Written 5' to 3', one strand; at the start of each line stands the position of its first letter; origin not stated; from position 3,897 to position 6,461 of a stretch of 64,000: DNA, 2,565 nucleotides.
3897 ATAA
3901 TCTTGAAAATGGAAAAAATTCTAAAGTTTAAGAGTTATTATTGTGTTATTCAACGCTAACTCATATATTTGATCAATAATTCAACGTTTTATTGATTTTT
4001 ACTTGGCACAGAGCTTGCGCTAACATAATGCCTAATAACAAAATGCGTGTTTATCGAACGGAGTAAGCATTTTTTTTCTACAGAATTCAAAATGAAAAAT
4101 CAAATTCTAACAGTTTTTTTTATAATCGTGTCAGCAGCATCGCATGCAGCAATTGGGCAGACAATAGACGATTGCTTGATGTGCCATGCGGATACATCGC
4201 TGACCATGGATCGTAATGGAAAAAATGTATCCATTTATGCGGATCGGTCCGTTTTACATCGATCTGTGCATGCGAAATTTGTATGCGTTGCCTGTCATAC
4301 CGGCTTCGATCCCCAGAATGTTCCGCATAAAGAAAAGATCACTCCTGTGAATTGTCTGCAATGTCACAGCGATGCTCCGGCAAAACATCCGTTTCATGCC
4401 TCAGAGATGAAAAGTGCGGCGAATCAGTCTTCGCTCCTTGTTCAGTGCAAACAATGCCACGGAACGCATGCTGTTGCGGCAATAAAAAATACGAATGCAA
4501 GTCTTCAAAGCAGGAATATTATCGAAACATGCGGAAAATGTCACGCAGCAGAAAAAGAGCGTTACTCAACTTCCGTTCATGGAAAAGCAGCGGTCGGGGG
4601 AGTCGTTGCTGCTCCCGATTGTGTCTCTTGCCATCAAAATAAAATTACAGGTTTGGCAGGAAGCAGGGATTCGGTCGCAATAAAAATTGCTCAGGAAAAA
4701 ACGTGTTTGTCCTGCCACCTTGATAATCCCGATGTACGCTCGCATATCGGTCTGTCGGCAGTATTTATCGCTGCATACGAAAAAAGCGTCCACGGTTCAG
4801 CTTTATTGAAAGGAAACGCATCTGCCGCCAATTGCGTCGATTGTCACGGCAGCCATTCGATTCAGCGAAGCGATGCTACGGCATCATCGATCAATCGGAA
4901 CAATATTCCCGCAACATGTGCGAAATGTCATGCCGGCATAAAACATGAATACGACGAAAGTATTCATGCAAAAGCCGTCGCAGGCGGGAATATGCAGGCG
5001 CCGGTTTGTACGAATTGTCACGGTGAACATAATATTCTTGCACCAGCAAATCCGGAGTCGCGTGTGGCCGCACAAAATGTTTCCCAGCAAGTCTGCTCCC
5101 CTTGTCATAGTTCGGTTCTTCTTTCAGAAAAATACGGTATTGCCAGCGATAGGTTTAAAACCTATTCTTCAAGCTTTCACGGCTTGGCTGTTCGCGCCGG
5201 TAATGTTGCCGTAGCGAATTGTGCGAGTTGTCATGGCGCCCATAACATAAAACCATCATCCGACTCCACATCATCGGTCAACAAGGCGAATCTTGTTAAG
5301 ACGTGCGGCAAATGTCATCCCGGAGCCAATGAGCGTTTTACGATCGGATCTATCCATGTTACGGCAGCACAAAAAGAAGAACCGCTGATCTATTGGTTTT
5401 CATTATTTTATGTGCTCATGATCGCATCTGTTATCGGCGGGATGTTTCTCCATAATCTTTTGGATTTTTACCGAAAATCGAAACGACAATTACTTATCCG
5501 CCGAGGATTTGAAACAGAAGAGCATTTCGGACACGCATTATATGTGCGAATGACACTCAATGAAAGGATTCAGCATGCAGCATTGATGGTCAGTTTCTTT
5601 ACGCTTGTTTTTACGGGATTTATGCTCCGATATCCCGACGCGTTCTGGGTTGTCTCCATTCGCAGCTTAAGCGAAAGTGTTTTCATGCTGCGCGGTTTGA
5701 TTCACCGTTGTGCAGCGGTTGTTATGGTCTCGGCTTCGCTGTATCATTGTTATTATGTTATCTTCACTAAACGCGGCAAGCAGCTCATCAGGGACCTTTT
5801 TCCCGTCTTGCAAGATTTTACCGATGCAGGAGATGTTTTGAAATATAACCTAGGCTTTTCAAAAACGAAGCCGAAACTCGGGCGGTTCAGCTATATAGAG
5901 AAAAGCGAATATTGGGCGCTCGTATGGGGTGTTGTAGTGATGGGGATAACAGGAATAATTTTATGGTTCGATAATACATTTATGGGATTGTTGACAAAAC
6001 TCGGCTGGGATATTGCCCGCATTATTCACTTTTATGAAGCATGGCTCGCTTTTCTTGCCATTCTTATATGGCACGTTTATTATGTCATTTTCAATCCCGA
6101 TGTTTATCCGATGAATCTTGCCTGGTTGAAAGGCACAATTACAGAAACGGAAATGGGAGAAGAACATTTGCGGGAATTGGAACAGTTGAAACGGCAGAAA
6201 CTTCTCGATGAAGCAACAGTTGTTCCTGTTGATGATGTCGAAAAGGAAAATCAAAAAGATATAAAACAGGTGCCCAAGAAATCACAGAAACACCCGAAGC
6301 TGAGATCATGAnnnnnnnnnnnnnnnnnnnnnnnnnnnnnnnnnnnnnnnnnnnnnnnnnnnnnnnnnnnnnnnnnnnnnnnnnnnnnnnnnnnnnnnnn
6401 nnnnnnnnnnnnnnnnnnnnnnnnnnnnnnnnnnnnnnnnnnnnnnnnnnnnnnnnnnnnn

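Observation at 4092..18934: Single locus that appears to encode a complete electron-export pathway with at least 62 c-type heme sites plus a dedicated heme lyase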

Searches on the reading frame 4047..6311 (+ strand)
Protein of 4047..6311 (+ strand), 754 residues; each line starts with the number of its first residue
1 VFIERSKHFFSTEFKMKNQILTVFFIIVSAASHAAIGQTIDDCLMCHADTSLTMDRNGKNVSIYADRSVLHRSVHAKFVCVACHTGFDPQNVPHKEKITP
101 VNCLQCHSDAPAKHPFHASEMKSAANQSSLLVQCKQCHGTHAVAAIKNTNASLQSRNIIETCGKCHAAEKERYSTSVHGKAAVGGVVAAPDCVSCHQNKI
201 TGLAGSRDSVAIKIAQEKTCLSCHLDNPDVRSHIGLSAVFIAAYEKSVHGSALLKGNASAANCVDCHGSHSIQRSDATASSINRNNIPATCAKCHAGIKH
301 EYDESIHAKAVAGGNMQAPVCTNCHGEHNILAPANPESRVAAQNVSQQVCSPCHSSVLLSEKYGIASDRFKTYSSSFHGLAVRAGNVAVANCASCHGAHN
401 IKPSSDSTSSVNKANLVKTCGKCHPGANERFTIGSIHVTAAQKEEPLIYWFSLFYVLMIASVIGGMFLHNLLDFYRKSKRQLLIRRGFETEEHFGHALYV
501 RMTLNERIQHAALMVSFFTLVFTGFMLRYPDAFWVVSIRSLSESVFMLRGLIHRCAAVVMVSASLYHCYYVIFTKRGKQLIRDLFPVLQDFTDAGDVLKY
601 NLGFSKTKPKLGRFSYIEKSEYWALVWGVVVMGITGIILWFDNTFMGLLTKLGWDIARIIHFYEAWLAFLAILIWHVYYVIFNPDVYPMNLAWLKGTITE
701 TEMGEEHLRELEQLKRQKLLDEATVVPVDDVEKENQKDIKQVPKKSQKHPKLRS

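Call 4: search_protein_families(library=pfam, proteins=[window:4047-6311:+], max_evalue=0.01)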
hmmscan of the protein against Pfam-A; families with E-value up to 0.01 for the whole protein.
window:4047-6311:+ (754 aa): 7 families
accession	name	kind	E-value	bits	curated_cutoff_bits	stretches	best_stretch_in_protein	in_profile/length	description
PF14522.11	Cytochrome_C7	-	2.1e-20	72.8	24.8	5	189-267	13-66/67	Cytochrome c7 and related cytochrome c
PF01292.26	Ni_hydr_CYTB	-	4.8e-13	49.7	30.1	2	502-684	2-166/179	Prokaryotic cytochrome b561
PF14537.11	Cytochrom_c3_2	-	2.2e-12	47.7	25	2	76-166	5-78/79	Cytochrome c3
PF09699.15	Paired_CXXCH_1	-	3.1e-12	46.4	20.6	2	260-298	6-39/41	Doubled CXXCH motif (Paired_CXXCH_1)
PF22678.1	Cytochrom_c_NrfB-like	-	1.1e-05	26.2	27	1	43-124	1-82/89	Cytochrome c-type protein NrfB-like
PF00684.25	DnaJ_CXXCXGXG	-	0.0005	20.7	32.7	0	250-296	6-49/65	DnaJ central domain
PF14358.11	DUF4405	-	0.001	20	26.7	0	623-679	4-64/66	Domain of unknown function (DUF4405)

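Call 5: search_protein_families(library=ncbifam, proteins=[window:4047-6311:+], max_evalue=0.01)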
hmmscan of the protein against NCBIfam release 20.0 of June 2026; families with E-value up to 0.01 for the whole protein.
window:4047-6311:+ (754 aa): 10 families
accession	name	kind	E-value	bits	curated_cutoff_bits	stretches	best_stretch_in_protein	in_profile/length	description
TIGR01583.1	formate-DH-gamm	equivalog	2.6e-14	53.7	115.85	1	501-683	4-172/204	formate dehydrogenase subunit gamma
TIGR03508.1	decahem_SO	subfamily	1.5e-12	47.5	192.2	2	65-233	80-228/258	DmsE family decaheme c-type cytochrome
NF008659.0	PRK11659.1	equivalog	5.5e-11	42.5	184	1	275-431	33-174/188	cytochrome c nitrite reductase pentaheme subunit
TIGR02125.1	CytB-hydogenase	equivalog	2.1e-09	37.2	121.5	1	506-684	7-192/212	Ni/Fe-hydrogenase, b-type cytochrome subunit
TIGR04257.1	nanowire_3heme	domain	5.6e-08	32.8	40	1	388-428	22-62/75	c(7)-type cytochrome triheme domain-containing protein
TIGR03146.1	cyt_nit_nrfB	equivalog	1.5e-07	31.8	166.6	0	156-198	8-49/145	cytochrome c nitrite reductase pentaheme subunit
NF041198.1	UshA_like_PCGU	equivalog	8.3e-07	27.9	275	1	95-171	437-513/519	UshA-like (seleno)protein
NF040886.1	cyt_C_like_Sec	equivalog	0.0016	17.1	250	1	290-360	47-117/423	multiheme c-type cytochrome (seleno)protein ExtKL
NF007558.0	PRK10179.1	equivalog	0.0018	18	339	0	612-707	8-101/217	formate dehydrogenase-N subunit gamma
NF007924.0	PRK10639.1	equivalog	0.0029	17.4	341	0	500-683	8-174/211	formate dehydrogenase cytochrome b556 subunit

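Call 38: search_solved_structures(query=window:4092-6311:+, max_evalue=0.01)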
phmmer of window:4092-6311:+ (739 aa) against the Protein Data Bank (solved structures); distinct sequences matched with E-value up to 0.01: 3.
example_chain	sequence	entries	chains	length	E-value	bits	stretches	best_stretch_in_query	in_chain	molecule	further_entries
4qo5_A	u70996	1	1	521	0.00022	22.9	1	64-346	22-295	Hypothetical multiheme protein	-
28pb_A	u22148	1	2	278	0.00087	20.9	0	24-182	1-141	Cytochrome c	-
2ozy_A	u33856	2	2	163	0.0039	18.8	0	245-292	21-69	Cytochrome c-type protein nrfB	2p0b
